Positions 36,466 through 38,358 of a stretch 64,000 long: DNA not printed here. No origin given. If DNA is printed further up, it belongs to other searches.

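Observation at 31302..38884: Six-gene hyf/hyc-like group-4 hydrogenase-related complex whose large subunit retains only 2 of 4 Ni-Fe cysteines and which lacks the NuoI/HycF-type ferredoxin subunit: probable Ehr-like complex of unknown function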

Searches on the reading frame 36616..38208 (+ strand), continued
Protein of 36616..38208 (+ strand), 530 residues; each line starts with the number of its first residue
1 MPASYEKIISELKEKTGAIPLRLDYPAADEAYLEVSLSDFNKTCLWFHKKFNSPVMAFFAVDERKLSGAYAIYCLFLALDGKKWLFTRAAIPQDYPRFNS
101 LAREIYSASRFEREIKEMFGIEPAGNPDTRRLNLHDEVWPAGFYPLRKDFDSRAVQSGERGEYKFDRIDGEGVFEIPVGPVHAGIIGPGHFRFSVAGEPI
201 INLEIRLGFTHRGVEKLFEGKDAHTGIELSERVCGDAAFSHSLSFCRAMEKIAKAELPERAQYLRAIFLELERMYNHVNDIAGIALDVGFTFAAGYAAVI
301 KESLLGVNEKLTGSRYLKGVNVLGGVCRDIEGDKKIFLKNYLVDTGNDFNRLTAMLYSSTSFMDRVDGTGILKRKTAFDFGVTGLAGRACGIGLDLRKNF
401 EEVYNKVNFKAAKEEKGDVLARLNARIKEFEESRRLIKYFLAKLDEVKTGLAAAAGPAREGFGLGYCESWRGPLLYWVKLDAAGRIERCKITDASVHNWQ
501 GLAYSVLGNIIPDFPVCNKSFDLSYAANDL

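Call 51: find_encoding_contigs(protein=P0273, flank=10000, max_places=1)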
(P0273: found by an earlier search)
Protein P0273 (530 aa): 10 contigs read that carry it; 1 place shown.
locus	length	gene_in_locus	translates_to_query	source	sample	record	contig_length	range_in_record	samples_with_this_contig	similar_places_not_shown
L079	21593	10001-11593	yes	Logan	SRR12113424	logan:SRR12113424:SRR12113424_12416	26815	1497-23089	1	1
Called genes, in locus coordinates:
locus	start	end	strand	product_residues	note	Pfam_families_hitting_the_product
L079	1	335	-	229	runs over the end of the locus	PF00834:Ribul_P_3_epim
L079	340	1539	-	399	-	PF00162:PGK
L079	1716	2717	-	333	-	PF00044:Gp_dh_N, PF02800:Gp_dh_C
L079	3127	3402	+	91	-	-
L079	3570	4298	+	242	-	PF09924:LPG_synthase_C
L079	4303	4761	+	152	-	PF00583:Acetyltransf_1, PF13673:Acetyltransf_10, PF13508:Acetyltransf_7, PF08445:FR47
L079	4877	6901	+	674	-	PF00662:Proton_antipo_N (weak), PF00361:Proton_antipo_M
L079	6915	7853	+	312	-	PF00146:NADHdh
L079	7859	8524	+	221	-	-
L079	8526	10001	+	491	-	PF00662:Proton_antipo_N (weak), PF00361:Proton_antipo_M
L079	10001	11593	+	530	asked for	PF00329:Complex1_30kDa, PF00374:NiFeSe_Hases, PF00346:Complex1_49kDa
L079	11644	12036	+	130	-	PF13366:PDDEXK_3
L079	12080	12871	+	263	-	PF00037:Fer4, PF12837:Fer4_6 (weak), PF12838:Fer4_7, PF13237:Fer4_10, PF14697:Fer4_21, PF13187:Fer4_9, PF00037:Fer4, PF01058:Oxidored_q6, +3 more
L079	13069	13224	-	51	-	-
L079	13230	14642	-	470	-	PF05402:PqqD, PF04055:Radical_SAM, PF13186:SPASM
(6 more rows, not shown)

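Call 52: find_encoding_contigs(protein=P0288, flank=10000, max_places=1)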
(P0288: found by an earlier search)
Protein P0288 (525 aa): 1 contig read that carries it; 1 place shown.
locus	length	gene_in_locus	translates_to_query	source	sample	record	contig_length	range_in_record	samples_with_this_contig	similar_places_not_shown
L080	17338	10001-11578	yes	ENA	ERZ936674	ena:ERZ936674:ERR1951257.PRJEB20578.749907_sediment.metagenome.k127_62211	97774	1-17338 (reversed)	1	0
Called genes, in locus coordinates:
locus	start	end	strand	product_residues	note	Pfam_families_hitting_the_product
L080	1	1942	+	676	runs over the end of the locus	PF03477:ATP-cone, PF01228:Gly_radical (faint), PF13597:NRDD, PF11230:YjjI-like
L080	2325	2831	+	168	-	PF13353:Fer4_12, PF04055:Radical_SAM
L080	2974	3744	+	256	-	PF00392:GntR, PF07729:FCD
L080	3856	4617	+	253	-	PF01925:TauE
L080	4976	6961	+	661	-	PF00662:Proton_antipo_N, PF00361:Proton_antipo_M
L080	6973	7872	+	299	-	PF00146:NADHdh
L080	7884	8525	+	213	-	-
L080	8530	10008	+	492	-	PF00361:Proton_antipo_M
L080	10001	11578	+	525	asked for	PF00329:Complex1_30kDa, PF00374:NiFeSe_Hases, PF00346:Complex1_49kDa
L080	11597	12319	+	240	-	PF13187:Fer4_9 (faint), PF12797:Fer4_2 (faint), PF13484:Fer4_16 (faint), PF00037:Fer4 (weak), PF01058:Oxidored_q6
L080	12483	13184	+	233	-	PF07875:Coat_F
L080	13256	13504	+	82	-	PF07561:DUF1540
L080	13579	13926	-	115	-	PF12788:YmaF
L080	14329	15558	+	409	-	PF12832:MFS_1_like (weak), PF13347:MFS_2 (faint), PF00083:Sugar_tr (weak), PF07690:MFS_1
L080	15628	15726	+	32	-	-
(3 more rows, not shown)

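Call 53: find_encoding_contigs(protein=P0129, flank=8000, max_places=1)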
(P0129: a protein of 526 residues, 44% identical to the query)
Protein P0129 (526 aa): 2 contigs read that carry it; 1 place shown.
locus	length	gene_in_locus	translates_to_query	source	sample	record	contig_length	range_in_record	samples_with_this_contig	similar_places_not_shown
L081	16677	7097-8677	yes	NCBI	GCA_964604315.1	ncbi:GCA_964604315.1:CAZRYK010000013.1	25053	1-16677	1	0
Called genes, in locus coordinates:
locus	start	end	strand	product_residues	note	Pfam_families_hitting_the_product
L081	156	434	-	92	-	PF18898:DUF5654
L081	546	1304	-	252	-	-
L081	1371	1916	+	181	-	PF01058:Oxidored_q6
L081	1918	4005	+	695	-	PF00361:Proton_antipo_M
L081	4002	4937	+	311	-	PF00146:NADHdh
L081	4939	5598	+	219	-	-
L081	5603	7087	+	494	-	PF00361:Proton_antipo_M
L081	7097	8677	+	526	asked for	PF00329:Complex1_30kDa, PF00346:Complex1_49kDa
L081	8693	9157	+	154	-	PF00571:CBS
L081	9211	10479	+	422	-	PF00939:Na_sulph_symp (weak), PF02040:ArsB, PF03600:CitMHS, PF16980:CitMHS_2, PF00939:Na_sulph_symp, PF03600:CitMHS (weak)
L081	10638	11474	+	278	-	PF04383:KilA-N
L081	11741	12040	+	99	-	-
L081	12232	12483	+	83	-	PF09527:ATPase_gene1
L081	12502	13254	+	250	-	PF00119:ATP-synt_A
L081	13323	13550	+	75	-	PF00137:ATP-synt_C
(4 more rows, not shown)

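Call 54: find_encoding_contigs(protein=P0289, flank=8000, max_places=1)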
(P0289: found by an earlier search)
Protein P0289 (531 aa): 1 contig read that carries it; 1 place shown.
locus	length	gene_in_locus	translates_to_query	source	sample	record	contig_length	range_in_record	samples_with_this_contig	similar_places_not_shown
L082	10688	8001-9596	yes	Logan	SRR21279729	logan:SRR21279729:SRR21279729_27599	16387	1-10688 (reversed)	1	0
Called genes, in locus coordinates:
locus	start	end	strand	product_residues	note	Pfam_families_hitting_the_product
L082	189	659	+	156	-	-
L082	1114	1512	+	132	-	-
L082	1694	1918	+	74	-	-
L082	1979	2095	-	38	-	-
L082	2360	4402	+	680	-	PF00361:Proton_antipo_M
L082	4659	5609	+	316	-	PF00146:NADHdh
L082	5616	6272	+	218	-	PF00420:Oxidored_q2 (weak)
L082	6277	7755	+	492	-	PF00662:Proton_antipo_N (weak), PF00361:Proton_antipo_M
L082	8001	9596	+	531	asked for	PF00329:Complex1_30kDa, PF00346:Complex1_49kDa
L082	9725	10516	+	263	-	PF13183:Fer4_8 (faint), PF00037:Fer4 (weak), PF12837:Fer4_6 (weak), PF13237:Fer4_10, PF14697:Fer4_21 (faint), PF12838:Fer4_7, PF13187:Fer4_9, PF01058:Oxidored_q6, +1 more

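Call 55: find_encoding_contigs(protein=P0179, flank=8000, max_places=1)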
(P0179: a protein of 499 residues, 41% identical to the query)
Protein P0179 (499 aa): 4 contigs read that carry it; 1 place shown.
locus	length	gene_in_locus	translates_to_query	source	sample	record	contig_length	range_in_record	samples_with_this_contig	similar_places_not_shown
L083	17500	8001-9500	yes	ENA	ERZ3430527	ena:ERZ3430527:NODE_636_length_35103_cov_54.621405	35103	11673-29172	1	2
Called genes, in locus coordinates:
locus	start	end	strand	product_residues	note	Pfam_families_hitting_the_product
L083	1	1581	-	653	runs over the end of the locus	PF03190:Thioredox_DsbH, PF13098:Thioredoxin_2 (weak), PF13899:Thioredoxin_7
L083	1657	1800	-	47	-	-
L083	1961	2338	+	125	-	PF12840:HTH_20 (weak), PF01022:HTH_5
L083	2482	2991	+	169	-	PF01058:Oxidored_q6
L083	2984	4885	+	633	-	PF00662:Proton_antipo_N (weak), PF00361:Proton_antipo_M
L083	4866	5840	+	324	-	PF00146:NADHdh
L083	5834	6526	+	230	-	-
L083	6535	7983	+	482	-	PF00662:Proton_antipo_N (faint), PF00361:Proton_antipo_M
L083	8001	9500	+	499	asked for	PF00346:Complex1_49kDa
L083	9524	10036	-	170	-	-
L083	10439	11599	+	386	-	PF01609:DDE_Tnp_1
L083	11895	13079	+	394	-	PF13657:Couple_hipA, PF07804:HipA_C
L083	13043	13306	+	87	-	PF12844:HTH_19 (weak), PF13560:HTH_31, PF01381:HTH_3, PF13443:HTH_26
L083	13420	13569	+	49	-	-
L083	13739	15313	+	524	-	PF07693:KAP_NTPase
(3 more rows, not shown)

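Call 56: find_encoding_contigs(protein=P0127, flank=8000, max_places=1)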
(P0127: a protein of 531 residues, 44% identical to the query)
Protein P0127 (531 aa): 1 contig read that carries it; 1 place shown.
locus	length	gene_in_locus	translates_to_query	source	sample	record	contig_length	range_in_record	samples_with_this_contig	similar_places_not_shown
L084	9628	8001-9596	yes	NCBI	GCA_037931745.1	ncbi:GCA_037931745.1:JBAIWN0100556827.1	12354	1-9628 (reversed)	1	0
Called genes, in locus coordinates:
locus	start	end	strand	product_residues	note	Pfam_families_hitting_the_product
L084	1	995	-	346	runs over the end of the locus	PF00089:Trypsin, PF13365:Trypsin_2, PF00595:PDZ (weak), PF13180:PDZ_2, PF17820:PDZ_6 (weak)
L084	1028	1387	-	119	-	-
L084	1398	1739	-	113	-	PF17648:Luciferase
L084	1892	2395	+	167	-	-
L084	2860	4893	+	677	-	PF00361:Proton_antipo_M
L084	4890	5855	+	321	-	PF00146:NADHdh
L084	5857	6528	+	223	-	-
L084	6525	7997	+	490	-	PF00361:Proton_antipo_M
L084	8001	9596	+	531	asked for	PF00329:Complex1_30kDa, PF00374:NiFeSe_Hases (weak), PF00346:Complex1_49kDa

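Call 58: find_related_loci(query=A2, collection=metagenome_contigs, flank=9000)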
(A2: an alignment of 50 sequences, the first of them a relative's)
Query A2 (530 aa) in metagenome_contigs; peptide patterns used: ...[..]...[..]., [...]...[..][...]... (x = any residue, [..] = any of these).
600 stretches matched a pattern (row limit reached: there are more); 594 encode a relative of the query (tblastn E <= 1e-3); the best 80 are kept; 80 distinct loci.
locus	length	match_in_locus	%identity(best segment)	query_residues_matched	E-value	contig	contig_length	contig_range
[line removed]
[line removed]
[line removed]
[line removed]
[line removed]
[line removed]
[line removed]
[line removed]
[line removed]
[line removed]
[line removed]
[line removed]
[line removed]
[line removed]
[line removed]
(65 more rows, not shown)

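Call 72: predict_structure(alignment_id=A3)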
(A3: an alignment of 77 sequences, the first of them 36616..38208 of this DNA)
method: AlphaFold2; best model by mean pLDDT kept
length: 530 residues; sequences in the alignment: 77
mean_pLDDT: 85.9   pTM: 0.89
mean pLDDT of the five models: 85.9, 85.2, 82.0, 80.3, 80.3
residues with pLDDT >= 90: 353; 70-90: 89; 50-70: 35; < 50: 53
segments of 3 or more residues with pLDDT < 50: 134-137, 163-165, 171-173, 175-190, 193-210, 526-530
pLDDT, mean of each block of 10 residues (from residue 1): 76 96 95 98 97 96 96 96 96 97 93 91 86 55 87 67 51 46 40 44 41 83 96 91 97 94 98 96 89 96 98 96 96 97 98 95 86 92 95 92 89 94 97 98 91 82 96 96 96 86 69 71 56
secondary structure, 60 per line:
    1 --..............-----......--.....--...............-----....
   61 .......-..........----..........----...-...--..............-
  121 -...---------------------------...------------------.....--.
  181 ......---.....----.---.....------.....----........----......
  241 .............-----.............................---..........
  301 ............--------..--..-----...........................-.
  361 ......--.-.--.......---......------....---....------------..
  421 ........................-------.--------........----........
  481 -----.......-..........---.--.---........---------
elements in order: H3-16 E22-27 E30-34 H37-51 E57-63 H64-67 E69-78 E83-92 E97-99 H106-119 E122-124 E173-177 H180-186 E190-194 H203-207 H214-218 H223-230 H235-253 H259-287 H291-312 H332-358 H360-366 H374-380 H384-389 H396-399 H403-406 H419-444 E461-468 E473-480 E486-492 H494-503 H514-521

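Call 76: fold_search(model_id=the predicted structure, library=pdb)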
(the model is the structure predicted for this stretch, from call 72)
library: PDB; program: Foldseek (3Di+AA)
matches with E <= 10: 467; with E <= 0.001: 278
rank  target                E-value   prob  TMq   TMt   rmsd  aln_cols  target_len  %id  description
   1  7z0s_E                3.0e-35  1.00  0.88  0.88   4.0       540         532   30  Structure of the Escherichia coli formate hydrogenlyase complex (anaerobic preparation, without formate dehydrogenase  (released 2022-09-28)
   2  7q5y_B                1.3e-26  1.00  0.83  0.75   5.3       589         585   20  Structure of NADH:ubichinon oxidoreductase (complex I) of the hyperthermophilic eubacterium Aquifex aeolicus (released 2022-11-16)
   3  7p7l_C                6.8e-25  1.00  0.85  0.78   4.5       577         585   20  Complex I from E. coli, DDM/LMNG-purified, with NADH and FMN, Open state (released 2022-09-21)
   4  7z84_C                6.8e-25  1.00  0.84  0.77   4.7       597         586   20  Complex I from E. coli, DDM/LMNG-purified, under Turnover at pH 8, Open-ready state (released 2022-09-21)
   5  7zci_C                1.0e-24  1.00  0.82  0.76   4.5       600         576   20  Complex I from E. coli, LMNG-purified, under Turnover at pH 6, Resting state (released 2022-09-21)
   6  7p64_C                1.4e-24  1.00  0.85  0.78   4.9       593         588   19  Complex I from E. coli, DDM/LMNG-purified, under Turnover at pH 6, Open state (released 2022-09-21)
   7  7z7v_C                1.7e-24  1.00  0.85  0.77   4.3       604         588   19  Complex I from E. coli, LMNG-purified, under Turnover at pH 6, Open-ready state (released 2022-09-21)
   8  7p7j_C                3.4e-24  1.00  0.85  0.77   4.5       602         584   18  Complex I from E. coli, DDM/LMNG-purified, with DQ, Open state (released 2022-09-21)
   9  7z7r_C                6.0e-24  1.00  0.83  0.75   5.0       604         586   19  Complex I from E. coli, LMNG-purified, Apo, Open-ready state (released 2022-09-21)
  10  7z7t_C                6.6e-24  1.00  0.85  0.77   4.2       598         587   19  Complex I from E. coli, LMNG-purified, under Turnover at pH 6, Open state (released 2022-09-21)
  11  7nyr_D                8.4e-24  1.00  0.86  0.78   4.1       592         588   19  Respiratory complex I from Escherichia coli - conformation 1 (released 2021-08-25)
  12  9q8i_C                9.2e-24  1.00  0.83  0.76   5.6       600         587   19  Cryo-EM structure of E. coli complex I variant V96P/N142M (NuoE) (released 2025-11-05)
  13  7p63_C                1.0e-23  1.00  0.83  0.76   4.6       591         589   19  Complex I from E. coli, DDM/LMNG-purified, under Turnover at pH 6, Closed state (released 2022-09-21)
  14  7nz1_D                1.1e-23  1.00  0.84  0.78   4.9       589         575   19  Respiratory complex I from Escherichia coli - focused refinement of cytoplasmic arm (released 2021-08-18)
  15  7p7k_C                1.3e-23  1.00  0.82  0.76   4.9       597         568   18  Complex I from E. coli, DDM/LMNG-purified, with DQ, Resting state (released 2022-09-21)
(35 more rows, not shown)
